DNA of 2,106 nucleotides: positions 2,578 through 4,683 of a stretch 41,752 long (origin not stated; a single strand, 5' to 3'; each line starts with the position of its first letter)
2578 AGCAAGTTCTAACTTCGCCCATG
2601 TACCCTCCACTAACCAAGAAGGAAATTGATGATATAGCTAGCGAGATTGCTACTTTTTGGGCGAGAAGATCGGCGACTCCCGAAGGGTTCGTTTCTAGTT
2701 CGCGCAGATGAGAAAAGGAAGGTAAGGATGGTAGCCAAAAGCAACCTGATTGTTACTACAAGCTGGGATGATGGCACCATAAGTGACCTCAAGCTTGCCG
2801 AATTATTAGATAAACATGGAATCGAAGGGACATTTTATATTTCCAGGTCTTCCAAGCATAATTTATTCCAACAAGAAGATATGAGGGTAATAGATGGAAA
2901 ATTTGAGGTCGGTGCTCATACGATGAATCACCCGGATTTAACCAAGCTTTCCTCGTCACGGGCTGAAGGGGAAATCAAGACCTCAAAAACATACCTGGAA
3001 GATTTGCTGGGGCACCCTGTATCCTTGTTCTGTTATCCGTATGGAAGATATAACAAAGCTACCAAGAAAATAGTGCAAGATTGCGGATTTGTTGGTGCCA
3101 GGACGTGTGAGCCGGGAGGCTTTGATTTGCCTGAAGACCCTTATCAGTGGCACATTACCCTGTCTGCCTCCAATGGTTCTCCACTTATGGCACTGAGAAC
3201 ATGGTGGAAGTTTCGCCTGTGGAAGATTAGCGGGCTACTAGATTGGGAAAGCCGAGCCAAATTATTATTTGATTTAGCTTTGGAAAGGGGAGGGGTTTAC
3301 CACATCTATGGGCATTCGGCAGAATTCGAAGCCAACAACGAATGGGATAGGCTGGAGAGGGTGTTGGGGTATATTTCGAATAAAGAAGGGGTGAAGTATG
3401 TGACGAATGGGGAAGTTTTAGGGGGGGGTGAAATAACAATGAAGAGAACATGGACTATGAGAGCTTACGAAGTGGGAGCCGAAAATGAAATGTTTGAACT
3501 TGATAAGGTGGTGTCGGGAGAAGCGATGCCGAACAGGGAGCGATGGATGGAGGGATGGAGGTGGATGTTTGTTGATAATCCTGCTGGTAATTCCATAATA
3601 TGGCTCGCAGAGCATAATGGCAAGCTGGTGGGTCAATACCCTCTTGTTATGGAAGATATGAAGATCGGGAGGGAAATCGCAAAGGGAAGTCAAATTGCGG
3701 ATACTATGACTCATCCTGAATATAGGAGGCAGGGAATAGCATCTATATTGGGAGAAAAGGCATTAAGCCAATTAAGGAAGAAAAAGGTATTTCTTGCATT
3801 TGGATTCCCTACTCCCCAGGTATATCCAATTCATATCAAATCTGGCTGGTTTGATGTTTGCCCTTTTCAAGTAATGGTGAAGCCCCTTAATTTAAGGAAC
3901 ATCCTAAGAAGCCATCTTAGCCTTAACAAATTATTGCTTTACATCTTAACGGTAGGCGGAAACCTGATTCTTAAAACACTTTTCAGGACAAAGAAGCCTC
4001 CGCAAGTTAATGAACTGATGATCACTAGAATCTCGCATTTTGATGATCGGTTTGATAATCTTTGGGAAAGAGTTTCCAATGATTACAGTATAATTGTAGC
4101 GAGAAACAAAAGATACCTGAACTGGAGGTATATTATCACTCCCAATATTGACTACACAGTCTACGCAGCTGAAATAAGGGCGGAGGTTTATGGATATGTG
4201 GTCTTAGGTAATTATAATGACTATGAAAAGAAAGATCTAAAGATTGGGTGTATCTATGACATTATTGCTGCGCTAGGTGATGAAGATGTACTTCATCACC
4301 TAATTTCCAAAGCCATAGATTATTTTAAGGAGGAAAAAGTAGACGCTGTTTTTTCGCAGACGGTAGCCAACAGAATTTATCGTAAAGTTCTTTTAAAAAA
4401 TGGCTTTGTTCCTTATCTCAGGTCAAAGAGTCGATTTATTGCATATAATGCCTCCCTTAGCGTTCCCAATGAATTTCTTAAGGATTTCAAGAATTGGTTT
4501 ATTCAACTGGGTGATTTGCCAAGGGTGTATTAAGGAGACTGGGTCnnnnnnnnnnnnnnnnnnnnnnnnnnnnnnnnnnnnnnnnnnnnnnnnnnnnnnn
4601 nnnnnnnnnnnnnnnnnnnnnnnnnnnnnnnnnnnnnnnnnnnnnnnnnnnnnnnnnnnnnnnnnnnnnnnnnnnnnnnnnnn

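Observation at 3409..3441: G8 homopolymer exactly at the junction of the deacetylase-GNAT fusion; a +/-1 slip recreates a two-gene arrangement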

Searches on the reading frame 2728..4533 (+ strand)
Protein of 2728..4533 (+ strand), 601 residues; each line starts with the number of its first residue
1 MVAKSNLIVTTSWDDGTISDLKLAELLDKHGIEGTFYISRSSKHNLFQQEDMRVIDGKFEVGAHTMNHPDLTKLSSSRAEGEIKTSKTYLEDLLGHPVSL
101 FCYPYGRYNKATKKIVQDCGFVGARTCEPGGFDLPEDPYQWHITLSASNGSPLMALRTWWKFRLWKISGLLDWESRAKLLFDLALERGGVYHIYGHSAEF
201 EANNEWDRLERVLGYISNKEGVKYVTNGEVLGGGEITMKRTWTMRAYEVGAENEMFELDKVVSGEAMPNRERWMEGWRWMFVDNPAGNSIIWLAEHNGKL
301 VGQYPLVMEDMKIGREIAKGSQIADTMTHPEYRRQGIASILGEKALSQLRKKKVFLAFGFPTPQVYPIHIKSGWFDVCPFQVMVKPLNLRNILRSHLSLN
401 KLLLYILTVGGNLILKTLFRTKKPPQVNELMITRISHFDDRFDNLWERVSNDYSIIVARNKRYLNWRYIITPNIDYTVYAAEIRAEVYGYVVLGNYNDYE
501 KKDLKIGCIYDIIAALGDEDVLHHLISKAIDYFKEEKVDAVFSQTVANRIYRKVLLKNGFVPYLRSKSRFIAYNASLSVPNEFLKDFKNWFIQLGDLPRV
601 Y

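Call 6: search_protein_families(library=pfam, proteins=[window:2728-4533:+], max_evalue=0.01)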
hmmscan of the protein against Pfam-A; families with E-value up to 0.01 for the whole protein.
window:2728-4533:+ (601 aa): 6 families
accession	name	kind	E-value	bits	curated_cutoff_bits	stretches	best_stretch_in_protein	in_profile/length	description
PF01522.26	Polysacc_deac_1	-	8.5e-21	74.6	23.1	1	9-121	9-121/124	Polysaccharide deacetylase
PF13527.13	Acetyltransf_9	-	1.7e-15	57.5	25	1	278-366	30-119/127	Acetyltransferase (GNAT) domain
PF00583.31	Acetyltransf_1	-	1.1e-08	35.8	20.7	1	268-353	11-92/116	Acetyltransferase (GNAT) family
PF13508.13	Acetyltransf_7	-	1.5e-06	28.9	27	1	288-351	2-59/84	Acetyltransferase (GNAT) domain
PF13673.13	Acetyltransf_10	-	0.0015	18.9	23.6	0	286-353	28-84/128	Acetyltransferase (GNAT) domain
PF14542.12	Acetyltransf_CG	-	0.0048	17.4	30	0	323-353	27-57/80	GCN5-related N-acetyl-transferase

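Call 7: find_homologous_proteins(query=window:2728-4530:+, max_evalue=0.00001)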
Query window:2728-4530:+ (601 aa): 157 proteins with E <= 0.00001 among 7738 candidates; the best 120 are listed.
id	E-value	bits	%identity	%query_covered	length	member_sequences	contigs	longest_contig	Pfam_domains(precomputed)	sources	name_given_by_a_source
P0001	1.2e-248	845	61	99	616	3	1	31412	PF01522.27,PF13508.14,PF13527.14,PF00583.32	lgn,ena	-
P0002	7.5e-245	832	99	61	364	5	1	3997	PF13508.14,PF13527.14,PF00583.32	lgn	-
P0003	2.8e-173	596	66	61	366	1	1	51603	PF13508.14,PF13527.14,PF00583.32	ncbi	ncbi:GNAT family N-acetyltransferase [Chloroflexota bacterium]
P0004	3.8e-161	556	68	61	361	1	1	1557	PF13673.14,PF13508.14,PF13527.14,PF00583.32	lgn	-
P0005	1.6e-157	544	64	61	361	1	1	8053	PF13508.14,PF13527.14,PF00583.32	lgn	-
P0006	1.1e-154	534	65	61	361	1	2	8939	PF13673.14,PF13508.14,PF13527.14,PF00583.32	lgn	-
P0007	3.7e-149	516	63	61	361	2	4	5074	PF13527.14,PF00583.32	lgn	-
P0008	1.4e-146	508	61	61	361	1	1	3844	PF13508.14,PF13527.14,PF00583.32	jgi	jgi:GNAT superfamily N-acetyltransferase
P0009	1.6e-144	501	58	61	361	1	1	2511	PF13673.14,PF13508.14,PF13527.14,PF00583.32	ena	-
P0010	3.2e-144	500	58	61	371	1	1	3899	PF13673.14,PF13508.14,PF13527.14,PF00583.32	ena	-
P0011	7.0e-140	486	57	61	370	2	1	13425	PF13508.14,PF13527.14,PF00583.32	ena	-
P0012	1.2e-139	485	58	61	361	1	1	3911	PF13508.14,PF13527.14,PF00583.32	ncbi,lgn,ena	-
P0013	4.2e-139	483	58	61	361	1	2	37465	PF13508.14,PF13527.14,PF00583.32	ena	-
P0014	4.4e-139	483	56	61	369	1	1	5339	PF13508.14,PF13527.14,PF00583.32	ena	-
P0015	6.2e-139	482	58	61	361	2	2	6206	PF13508.14,PF13527.14,PF00583.32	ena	-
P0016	1.3e-138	481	58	61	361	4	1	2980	PF13508.14,PF13527.14,PF00583.32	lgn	-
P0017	1.8e-137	478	57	62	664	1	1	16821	PF13508.14,PF05050.20,PF13527.14,PF00583.32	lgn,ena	-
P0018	8.4e-137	475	58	58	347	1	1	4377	PF13673.14,PF13508.14,PF13527.14,PF00583.32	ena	-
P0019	9.8e-137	475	56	61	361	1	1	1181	PF13673.14,PF13508.14,PF13527.14,PF00583.32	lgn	-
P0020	1.8e-136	474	57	61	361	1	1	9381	PF13508.14,PF13527.14,PF00583.32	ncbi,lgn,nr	ncbi:MAG TPA: hypothetical protein C5S37_13740 [Methanophagales archaeon]|nr:hypothetical protein [M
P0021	2.1e-136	474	57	61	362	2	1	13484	PF13508.14,PF13527.14,PF00583.32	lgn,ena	-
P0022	2.2e-136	474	57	61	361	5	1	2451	PF13508.14,PF13527.14,PF00583.32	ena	-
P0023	4.4e-136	473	57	61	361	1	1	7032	PF13508.14,PF13527.14,PF00583.32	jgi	jgi:predicted N-acetyltransferase YhbS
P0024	6.1e-136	473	57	61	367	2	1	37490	PF13508.14,PF13527.14,PF00583.32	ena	-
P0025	6.7e-136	472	56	61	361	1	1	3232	PF13508.14,PF13527.14,PF00583.32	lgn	-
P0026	9.4e-136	472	56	61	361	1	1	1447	PF13673.14,PF13508.14,PF13527.14,PF00583.32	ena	-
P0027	1.8e-135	471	56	61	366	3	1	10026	PF13508.14,PF13527.14,PF00583.32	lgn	-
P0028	3.0e-135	470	56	61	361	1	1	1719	PF13508.14,PF13527.14,PF00583.32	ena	-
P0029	4.0e-135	470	56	60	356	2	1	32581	PF13508.14,PF13527.14,PF00583.32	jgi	jgi:hypothetical protein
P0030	1.3e-134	468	55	61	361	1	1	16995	PF13508.14,PF13527.14,PF00583.32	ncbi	ncbi:GNAT family N-acetyltransferase [Chloroflexota bacterium]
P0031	1.4e-134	468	55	61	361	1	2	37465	PF13508.14,PF13527.14,PF00583.32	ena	-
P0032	3.2e-134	467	57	61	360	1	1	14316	PF13673.14,PF13508.14,PF13527.14,PF00583.32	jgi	-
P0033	3.7e-134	467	56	61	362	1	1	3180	PF13508.14,PF13527.14,PF00583.32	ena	-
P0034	3.9e-134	467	57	61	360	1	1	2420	PF13508.14,PF13527.14,PF00583.32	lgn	-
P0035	1.0e-133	465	55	61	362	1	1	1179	PF13508.14,PF13527.14,PF00583.32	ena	-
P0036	2.2e-133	464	56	61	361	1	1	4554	PF13508.14,PF13527.14,PF00583.32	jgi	jgi:hypothetical protein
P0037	2.6e-133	464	55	61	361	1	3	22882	PF13508.14,PF13527.14,PF00583.32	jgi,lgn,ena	-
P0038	2.7e-133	464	57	61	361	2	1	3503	PF13673.14,PF13508.14,PF13527.14,PF00583.32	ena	-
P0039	3.6e-133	463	56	61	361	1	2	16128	PF13508.14,PF13527.14,PF00583.32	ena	-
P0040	6.1e-133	463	56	61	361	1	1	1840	PF13508.14,PF13527.14,PF00583.32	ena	-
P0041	7.8e-133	462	58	61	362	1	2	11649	PF13508.14,PF13527.14,PF00583.32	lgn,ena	-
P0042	1.1e-132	462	55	61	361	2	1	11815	PF13508.14,PF13527.14,PF00583.32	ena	-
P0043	1.5e-132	461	54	61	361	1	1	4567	PF13508.14,PF13527.14,PF00583.32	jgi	jgi:hypothetical protein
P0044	1.2e-131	458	54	61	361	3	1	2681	PF13508.14,PF13527.14,PF00583.32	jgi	jgi:GNAT superfamily N-acetyltransferase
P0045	1.7e-131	458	55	61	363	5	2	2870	PF13508.14,PF13527.14,PF00583.32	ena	-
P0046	1.9e-131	458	54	61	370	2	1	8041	PF13508.14,PF13527.14,PF00583.32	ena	-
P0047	2.7e-131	457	55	61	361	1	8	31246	PF13508.14,PF13527.14,PF00583.32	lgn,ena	-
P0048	4.5e-131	456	55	61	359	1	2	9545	PF13508.14,PF13527.14,PF00583.32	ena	-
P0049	7.0e-131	456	56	61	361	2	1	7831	PF13508.14,PF13527.14,PF00583.32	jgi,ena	-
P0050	8.9e-131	456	54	61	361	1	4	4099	PF13673.14,PF13508.14,PF13527.14,PF00583.32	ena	-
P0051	4.9e-130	453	54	61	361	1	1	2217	PF13508.14,PF13527.14,PF00583.32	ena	-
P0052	1.6e-129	451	56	61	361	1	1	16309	PF13673.14,PF13508.14,PF13527.14,PF00583.32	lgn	-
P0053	6.3e-129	449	56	61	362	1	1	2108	PF13508.14,PF13527.14,PF00583.32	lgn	-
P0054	2.1e-128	448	54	61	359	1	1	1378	PF13508.14,PF13527.14,PF00583.32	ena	-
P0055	3.8e-128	447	56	60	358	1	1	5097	PF13508.14,PF13527.14,PF00583.32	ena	-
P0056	3.9e-128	447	56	61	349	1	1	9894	PF13508.14,PF13527.14,PF00583.32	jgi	jgi:predicted N-acetyltransferase YhbS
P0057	4.1e-128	447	55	61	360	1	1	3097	PF13527.14,PF00583.32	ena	-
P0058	2.0e-127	444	53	61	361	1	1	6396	PF13508.14,PF13527.14,PF00583.32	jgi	-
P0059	2.7e-125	437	53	59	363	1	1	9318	PF13508.14,PF13527.14,PF00583.32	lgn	-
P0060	4.7e-125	437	55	58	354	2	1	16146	PF13508.14,PF13527.14,PF00583.32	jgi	jgi:GNAT superfamily N-acetyltransferase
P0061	1.1e-124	435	51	61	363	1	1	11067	PF13673.14,PF13508.14,PF13527.14,PF00583.32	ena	-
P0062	8.2e-122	426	53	60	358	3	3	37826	PF13508.14,PF13527.14,PF00583.32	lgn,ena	-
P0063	8.8e-121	422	54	60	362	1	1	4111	PF13508.14,PF13527.14,PF00583.32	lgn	-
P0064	8.3e-119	416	51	60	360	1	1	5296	PF13508.14,PF13527.14,PF00583.32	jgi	-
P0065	2.3e-118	415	56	52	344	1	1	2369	PF13508.14,PF13527.14,PF00583.32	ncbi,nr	ncbi:MAG TPA: hypothetical protein C5S37_09470 [Methanophagales archaeon]|nr:hypothetical protein [M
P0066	5.6e-118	413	52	59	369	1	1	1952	PF13527.14,PF00583.32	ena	-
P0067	2.3e-115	405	51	60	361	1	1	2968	PF13508.14,PF13527.14,PF00583.32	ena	-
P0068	2.5e-113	398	49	61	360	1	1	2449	PF13673.14,PF13508.14,PF13527.14,PF00583.32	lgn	-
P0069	6.6e-113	396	51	61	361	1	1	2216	PF13508.14,PF13527.14,PF00583.32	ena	-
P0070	1.4e-110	389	48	59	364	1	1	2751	PF13527.14,PF00583.32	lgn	-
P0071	1.3e-109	386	51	59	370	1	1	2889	PF13527.14,PF00583.32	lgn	-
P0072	2.7e-107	378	49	60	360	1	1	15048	PF13508.14,PF13527.14,PF00583.32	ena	-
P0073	3.4e-98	348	45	60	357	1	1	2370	PF13508.14,PF13527.14,PF00583.32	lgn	-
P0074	4.3e-97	344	45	60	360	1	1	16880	PF13508.14,PF13527.14,PF00583.32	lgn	-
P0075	4.0e-96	341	45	60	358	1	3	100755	PF13508.14,PF13527.14,PF00583.32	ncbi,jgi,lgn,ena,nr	ncbi:MAG TPA: GNAT family N-acetyltransferase [Dehalococcoidia bacterium]|nr:GNAT family N-acetyltra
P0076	4.1e-95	338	45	60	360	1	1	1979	PF13508.14,PF13527.14,PF00583.32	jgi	-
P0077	4.2e-93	331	44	60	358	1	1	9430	PF13527.14,PF00583.32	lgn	-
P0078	1.6e-92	329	42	60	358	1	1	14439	PF13508.14,PF13527.14,PF00583.32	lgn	-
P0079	2.1e-92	329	42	60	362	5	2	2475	PF13508.14,PF13527.14,PF00583.32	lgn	-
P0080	1.6e-91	326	42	59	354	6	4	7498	PF13508.14,PF13527.14,PF00583.32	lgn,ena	-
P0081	7.6e-91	324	43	59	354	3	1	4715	PF13508.14,PF13527.14,PF00583.32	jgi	jgi:GNAT superfamily N-acetyltransferase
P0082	8.1e-91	324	43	60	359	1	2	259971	PF13508.14,PF13527.14,PF00583.32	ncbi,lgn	-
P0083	2.3e-90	322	43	60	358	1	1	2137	PF13508.14,PF13527.14,PF00583.32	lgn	-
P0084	1.7e-89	319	42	59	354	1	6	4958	PF13508.14,PF13527.14,PF00583.32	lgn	-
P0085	8.6e-89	317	44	59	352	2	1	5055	PF13527.14,PF00583.32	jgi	-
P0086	4.0e-87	311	41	60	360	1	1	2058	PF13508.14,PF13527.14,PF00583.32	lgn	-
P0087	7.0e-86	307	43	59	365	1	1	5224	PF13508.14,PF13527.14,PF00583.32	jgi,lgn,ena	-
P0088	1.6e-85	306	44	59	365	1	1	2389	PF13527.14,PF00583.32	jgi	jgi:GNAT superfamily N-acetyltransferase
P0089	1.7e-85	306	41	60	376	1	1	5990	PF13508.14,PF13527.14,PF00583.32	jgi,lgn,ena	-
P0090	2.0e-84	302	40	60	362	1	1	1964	PF13508.14,PF13527.14,PF00583.32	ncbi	-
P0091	2.1e-83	299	41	60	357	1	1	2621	PF13508.14,PF13527.14,PF00583.32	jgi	-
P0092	4.0e-82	295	41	59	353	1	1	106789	PF13527.14,PF00583.32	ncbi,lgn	-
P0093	7.9e-77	277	54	38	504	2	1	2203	PF01522.27,PF00551.25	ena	-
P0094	2.3e-51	193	43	38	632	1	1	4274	PF00534.27,PF01522.27,PF13579.13,PF13524.13,PF13439.13,PF20706.4,PF13692.13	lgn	-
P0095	6.3e-48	182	41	37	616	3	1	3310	PF00534.27,PF01522.27,PF13579.13,PF13524.13,PF13439.13,PF20706.4,PF13692.13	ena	-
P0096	8.0e-47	178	40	37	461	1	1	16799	PF00534.27,PF01522.27,PF13524.13,PF13692.13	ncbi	-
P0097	5.0e-46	176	41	37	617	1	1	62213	PF00534.27,PF01522.27,PF13579.13,PF13524.13,PF13439.13,PF20706.4,PF13692.13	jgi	jgi:glycosyltransferase involved in cell wall biosynthesis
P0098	5.3e-46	176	44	38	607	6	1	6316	PF00534.27,PF01522.27,PF13579.13,PF13524.13,PF13439.13,PF20706.4,PF13692.13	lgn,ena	-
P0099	7.8e-46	175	45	37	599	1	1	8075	PF00534.27,PF01522.27,PF13439.13,PF20706.4,PF13692.13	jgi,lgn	jgi:L-malate glycosyltransferase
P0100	1.1e-45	174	41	38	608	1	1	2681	PF00534.27,PF01522.27,PF13579.13,PF13524.13,PF13439.13,PF20706.4,PF13692.13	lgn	-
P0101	1.4e-45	174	43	38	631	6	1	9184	PF00534.27,PF01522.27,PF13439.13,PF20706.4,PF13692.13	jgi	jgi:glycosyltransferase involved in cell wall biosynthesis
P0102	1.5e-45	174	40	37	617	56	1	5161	PF00534.27,PF01522.27,PF13579.13,PF13439.13,PF20706.4,PF13692.13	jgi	-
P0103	1.8e-45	174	41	38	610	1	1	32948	PF00534.27,PF01522.27,PF13477.13,PF13579.13,PF13524.13,PF13439.13,PF20706.4,PF13692.13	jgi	jgi:glycosyltransferase involved in cell wall biosynthesis/peptidoglycan/xylan/chitin deacetylase (P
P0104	3.3e-45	173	41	39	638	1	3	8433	PF00534.27,PF01522.27,PF13579.13,PF13524.13,PF13439.13,PF20706.4,PF13692.13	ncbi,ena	-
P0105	6.0e-45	172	41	37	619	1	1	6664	PF00534.27,PF01522.27,PF13579.13,PF13524.13,PF13439.13,PF20706.4,PF13692.13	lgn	-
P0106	7.4e-45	172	41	38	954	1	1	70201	PF00534.27,PF01522.27,PF13477.13,PF13579.13,PF13524.13,PF13439.13,PF20706.4,PF13692.13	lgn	-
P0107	8.7e-45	171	42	37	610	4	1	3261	PF00534.27,PF01522.27,PF13477.13,PF13579.13,PF13524.13,PF13439.13,PF20706.4,PF13692.13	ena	-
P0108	4.1e-44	169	40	38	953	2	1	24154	PF00534.27,PF01522.27,PF13477.13,PF13579.13,PF13524.13,PF13439.13,PF20706.4,PF13692.13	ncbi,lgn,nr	ncbi:MAG TPA: glycosyltransferase [Candidatus Saccharimonas sp.]|nr:glycosyltransferase [Candidatus 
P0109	7.5e-44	168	36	42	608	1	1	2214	PF00534.27,PF01522.27,PF13477.13,PF13579.13,PF13439.13,PF20706.4,PF13692.13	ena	-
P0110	8.4e-44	168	39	38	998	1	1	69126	PF00534.27,PF01522.27,PF13477.13,PF13579.13,PF13524.13,PF13439.13,PF20706.4,PF13692.13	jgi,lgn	jgi:glycosyltransferase involved in cell wall biosynthesis/peptidoglycan/xylan/chitin deacetylase (P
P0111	1.9e-43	167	30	60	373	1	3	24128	PF13508.14,PF13527.14,PF00583.32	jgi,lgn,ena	-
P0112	4.3e-43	166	35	42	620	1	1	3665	PF00534.27,PF01522.27,PF13477.13,PF13579.13,PF13524.13,PF13439.13,PF20706.4,PF13692.13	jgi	jgi:glycosyltransferase involved in cell wall biosynthesis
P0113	5.6e-43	166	42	37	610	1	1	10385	PF00534.27,PF01522.27,PF13477.13,PF13579.13,PF13524.13,PF13439.13,PF20706.4,PF13692.13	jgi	jgi:glycosyltransferase involved in cell wall biosynthesis/peptidoglycan/xylan/chitin deacetylase (P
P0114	6.7e-43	165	38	42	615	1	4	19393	PF00534.27,PF01522.27,PF13477.13,PF13579.13,PF13524.13,PF13439.13,PF20706.4,PF13692.13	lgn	-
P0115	6.9e-43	165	36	47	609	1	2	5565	PF00534.27,PF01522.27,PF13477.13,PF13579.13,PF13524.13,PF13439.13,PF20706.4,PF13692.13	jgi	jgi:glycosyltransferase involved in cell wall biosynthesis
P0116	8.7e-43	165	41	37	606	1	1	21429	PF00534.27,PF01522.27,PF13524.13,PF13439.13,PF20706.4,PF13692.13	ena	-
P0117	9.6e-43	165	41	38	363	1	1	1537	PF00534.27,PF01522.27,PF13524.13,PF13692.13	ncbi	ncbi:MAG: polysaccharide deacetylase family protein, partial [Candidatus Andersenbacteria bacterium]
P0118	1.7e-42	164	35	42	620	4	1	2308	PF00534.27,PF01522.27,PF13477.13,PF13579.13,PF13524.13,PF13439.13,PF20706.4,PF13692.13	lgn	-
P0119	4.6e-42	163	39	38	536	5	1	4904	PF00534.27,PF01522.27,PF13579.13,PF13439.13,PF13692.13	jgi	jgi:hypothetical protein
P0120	6.3e-42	162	38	37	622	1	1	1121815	PF00534.27,PF01522.27,PF13579.13,PF13524.13,PF13439.13,PF20706.4,PF13692.13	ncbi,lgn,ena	-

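Call 8: find_encoding_contigs(protein=P0002, flank=5000, max_places=10)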
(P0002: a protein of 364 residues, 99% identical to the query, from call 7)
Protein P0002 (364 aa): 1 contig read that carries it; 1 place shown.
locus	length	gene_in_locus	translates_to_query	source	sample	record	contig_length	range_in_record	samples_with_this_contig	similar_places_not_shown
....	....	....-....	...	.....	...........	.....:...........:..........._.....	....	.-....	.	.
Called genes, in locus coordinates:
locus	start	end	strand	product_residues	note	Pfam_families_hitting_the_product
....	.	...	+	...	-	?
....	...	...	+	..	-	-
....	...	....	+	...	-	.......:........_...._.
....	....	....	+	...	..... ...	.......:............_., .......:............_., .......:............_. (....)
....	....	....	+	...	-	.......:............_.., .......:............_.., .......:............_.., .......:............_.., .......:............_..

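Call 9: find_encoding_contigs(protein=P0001, flank=6000, max_places=10)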
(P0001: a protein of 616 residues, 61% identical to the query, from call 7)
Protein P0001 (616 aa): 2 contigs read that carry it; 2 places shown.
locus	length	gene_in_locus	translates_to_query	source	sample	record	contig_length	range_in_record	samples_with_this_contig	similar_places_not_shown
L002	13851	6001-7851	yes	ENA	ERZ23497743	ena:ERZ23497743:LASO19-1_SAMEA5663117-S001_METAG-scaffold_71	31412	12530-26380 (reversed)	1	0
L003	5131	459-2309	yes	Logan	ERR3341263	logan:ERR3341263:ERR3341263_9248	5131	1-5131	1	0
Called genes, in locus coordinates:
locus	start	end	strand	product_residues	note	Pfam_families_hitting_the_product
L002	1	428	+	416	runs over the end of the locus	PF13439:Glyco_transf_4, PF13579:Glyco_trans_4_4, PF00534:Glycos_transf_1, PF13692:Glyco_trans_1_4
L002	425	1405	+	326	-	PF04230:PS_pyruv_trans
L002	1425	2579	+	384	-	PF08323:Glyco_transf_5 (faint), PF13439:Glyco_transf_4, PF13579:Glyco_trans_4_4, PF20706:GT4-conflict, PF00534:Glycos_transf_1, PF13692:Glyco_trans_1_4, PF13524:Glyco_trans_1_2 (weak)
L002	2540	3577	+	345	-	PF04321:RmlD_sub_bind, PF05368:NmrA, PF01073:3Beta_HSD, PF01370:Epimerase, PF02719:Polysacc_synt_2, PF07993:NAD_binding_4, PF13460:NAD_binding_10, PF16363:GDP_Man_Dehyd, +1 more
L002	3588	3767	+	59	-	PF24113:DUF7387 (weak), PF15919:HicB_lk_antitox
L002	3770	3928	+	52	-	-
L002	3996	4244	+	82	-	-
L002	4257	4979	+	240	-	PF00483:NTP_transferase, PF12804:NTP_transf_3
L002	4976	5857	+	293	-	PF01073:3Beta_HSD, PF01370:Epimerase, PF04321:RmlD_sub_bind, PF16363:GDP_Man_Dehyd, PF07993:NAD_binding_4, PF02719:Polysacc_synt_2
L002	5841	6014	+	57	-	-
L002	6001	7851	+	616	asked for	PF01522:Polysacc_deac_1, PF13527:Acetyltransf_9, PF00583:Acetyltransf_1 (weak), PF13508:Acetyltransf_7 (faint)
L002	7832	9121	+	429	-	PF13489:Methyltransf_23, PF01209:Ubie_methyltran (faint), PF08241:Methyltransf_11, PF08242:Methyltransf_12, PF13649:Methyltransf_25, PF13847:Methyltransf_31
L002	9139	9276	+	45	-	-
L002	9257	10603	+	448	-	PF13439:Glyco_transf_4, PF00534:Glycos_transf_1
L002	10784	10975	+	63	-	-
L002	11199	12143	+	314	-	PF01522:Polysacc_deac_1 (weak)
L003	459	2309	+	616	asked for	PF01522:Polysacc_deac_1, PF13527:Acetyltransf_9, PF00583:Acetyltransf_1 (weak), PF13508:Acetyltransf_7 (faint)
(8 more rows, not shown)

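Call 15: find_encoding_contigs(protein=P0123, flank=5000, max_places=10)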
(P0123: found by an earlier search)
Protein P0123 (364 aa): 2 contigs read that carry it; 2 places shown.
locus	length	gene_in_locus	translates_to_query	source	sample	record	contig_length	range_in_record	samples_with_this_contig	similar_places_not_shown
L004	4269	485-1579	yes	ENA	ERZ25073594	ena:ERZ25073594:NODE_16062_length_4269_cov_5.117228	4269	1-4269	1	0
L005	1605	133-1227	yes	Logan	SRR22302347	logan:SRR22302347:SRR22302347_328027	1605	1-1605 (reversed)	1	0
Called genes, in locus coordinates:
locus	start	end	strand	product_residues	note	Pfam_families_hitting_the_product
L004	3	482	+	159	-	?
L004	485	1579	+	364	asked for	PF13527:Acetyltransf_9, PF00583:Acetyltransf_1 (weak), PF13508:Acetyltransf_7 (weak)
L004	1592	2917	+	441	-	PF13489:Methyltransf_23, PF08241:Methyltransf_11, PF08242:Methyltransf_12, PF13649:Methyltransf_25, PF13847:Methyltransf_31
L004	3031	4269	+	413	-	?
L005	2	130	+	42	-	?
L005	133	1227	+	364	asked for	PF13527:Acetyltransf_9, PF00583:Acetyltransf_1 (weak), PF13508:Acetyltransf_7 (weak)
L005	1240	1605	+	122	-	?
